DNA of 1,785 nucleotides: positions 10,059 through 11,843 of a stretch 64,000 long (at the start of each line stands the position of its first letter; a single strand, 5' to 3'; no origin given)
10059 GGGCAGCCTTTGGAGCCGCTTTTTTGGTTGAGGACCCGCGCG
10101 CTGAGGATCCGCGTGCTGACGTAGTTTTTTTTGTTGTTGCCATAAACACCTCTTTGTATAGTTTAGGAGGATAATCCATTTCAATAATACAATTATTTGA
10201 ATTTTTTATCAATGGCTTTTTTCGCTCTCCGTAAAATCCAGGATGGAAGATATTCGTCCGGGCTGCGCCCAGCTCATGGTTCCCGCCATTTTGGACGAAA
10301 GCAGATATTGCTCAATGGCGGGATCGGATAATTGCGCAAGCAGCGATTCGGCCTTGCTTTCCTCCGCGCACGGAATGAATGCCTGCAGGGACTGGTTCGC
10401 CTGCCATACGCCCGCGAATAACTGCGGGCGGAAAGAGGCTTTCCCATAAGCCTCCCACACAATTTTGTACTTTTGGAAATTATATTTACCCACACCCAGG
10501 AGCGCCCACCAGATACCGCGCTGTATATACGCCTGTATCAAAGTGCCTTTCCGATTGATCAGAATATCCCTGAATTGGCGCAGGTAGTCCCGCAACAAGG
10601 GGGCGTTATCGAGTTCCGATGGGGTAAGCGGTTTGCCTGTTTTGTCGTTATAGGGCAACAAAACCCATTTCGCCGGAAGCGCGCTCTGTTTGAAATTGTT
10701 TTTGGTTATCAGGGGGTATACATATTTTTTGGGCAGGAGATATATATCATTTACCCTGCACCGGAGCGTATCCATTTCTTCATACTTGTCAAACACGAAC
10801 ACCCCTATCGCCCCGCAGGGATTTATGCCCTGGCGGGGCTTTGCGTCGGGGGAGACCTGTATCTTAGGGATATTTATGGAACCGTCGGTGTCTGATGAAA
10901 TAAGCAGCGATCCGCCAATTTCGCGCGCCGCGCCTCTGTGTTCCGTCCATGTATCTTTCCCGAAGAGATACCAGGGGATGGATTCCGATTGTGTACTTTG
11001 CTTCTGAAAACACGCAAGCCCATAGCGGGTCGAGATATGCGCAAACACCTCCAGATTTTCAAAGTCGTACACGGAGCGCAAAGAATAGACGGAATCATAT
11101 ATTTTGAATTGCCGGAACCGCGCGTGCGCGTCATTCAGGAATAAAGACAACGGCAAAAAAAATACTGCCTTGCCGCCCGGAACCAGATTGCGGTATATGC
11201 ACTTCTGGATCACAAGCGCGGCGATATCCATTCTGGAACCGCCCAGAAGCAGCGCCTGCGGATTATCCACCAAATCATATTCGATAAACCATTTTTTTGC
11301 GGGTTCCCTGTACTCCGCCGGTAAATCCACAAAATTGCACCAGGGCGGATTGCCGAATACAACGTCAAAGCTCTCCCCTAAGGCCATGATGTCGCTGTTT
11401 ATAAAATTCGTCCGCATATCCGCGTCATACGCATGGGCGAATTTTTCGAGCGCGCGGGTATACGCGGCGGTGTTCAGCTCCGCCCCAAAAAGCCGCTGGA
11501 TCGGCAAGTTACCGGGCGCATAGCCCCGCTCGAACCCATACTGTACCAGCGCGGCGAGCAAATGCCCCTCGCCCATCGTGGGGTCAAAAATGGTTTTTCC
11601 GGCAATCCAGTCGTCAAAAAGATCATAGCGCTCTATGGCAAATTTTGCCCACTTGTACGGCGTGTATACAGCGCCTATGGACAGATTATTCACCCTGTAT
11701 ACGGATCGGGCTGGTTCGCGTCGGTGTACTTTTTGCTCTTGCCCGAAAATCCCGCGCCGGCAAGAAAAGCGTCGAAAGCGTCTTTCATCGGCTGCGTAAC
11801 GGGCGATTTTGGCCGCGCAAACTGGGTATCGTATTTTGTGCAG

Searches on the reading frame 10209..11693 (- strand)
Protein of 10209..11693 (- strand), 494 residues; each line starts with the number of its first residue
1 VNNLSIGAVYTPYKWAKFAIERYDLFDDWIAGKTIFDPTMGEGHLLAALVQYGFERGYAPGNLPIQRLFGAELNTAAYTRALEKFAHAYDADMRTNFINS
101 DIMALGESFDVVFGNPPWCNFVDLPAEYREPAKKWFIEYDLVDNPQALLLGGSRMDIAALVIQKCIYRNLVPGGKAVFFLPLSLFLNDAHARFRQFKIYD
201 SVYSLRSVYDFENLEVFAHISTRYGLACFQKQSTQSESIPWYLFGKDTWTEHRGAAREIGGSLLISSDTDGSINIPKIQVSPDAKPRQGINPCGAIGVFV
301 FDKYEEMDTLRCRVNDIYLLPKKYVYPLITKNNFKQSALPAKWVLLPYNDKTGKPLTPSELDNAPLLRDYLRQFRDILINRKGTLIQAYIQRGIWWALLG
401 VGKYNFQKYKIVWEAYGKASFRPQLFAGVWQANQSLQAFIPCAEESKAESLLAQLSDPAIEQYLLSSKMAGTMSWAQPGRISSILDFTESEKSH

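Call 34: search_protein_families(library=pfam, proteins=[window:10209-11693:-], max_evalue=0.00001)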
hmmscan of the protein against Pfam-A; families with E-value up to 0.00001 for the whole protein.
window:10209-11693:- (494 aa): 1 family
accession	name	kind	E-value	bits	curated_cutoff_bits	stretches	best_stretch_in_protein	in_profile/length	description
PF07669.17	Eco57I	-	1.9e-06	28.5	25.3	1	94-217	62-171/171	Eco57I restriction-modification methylase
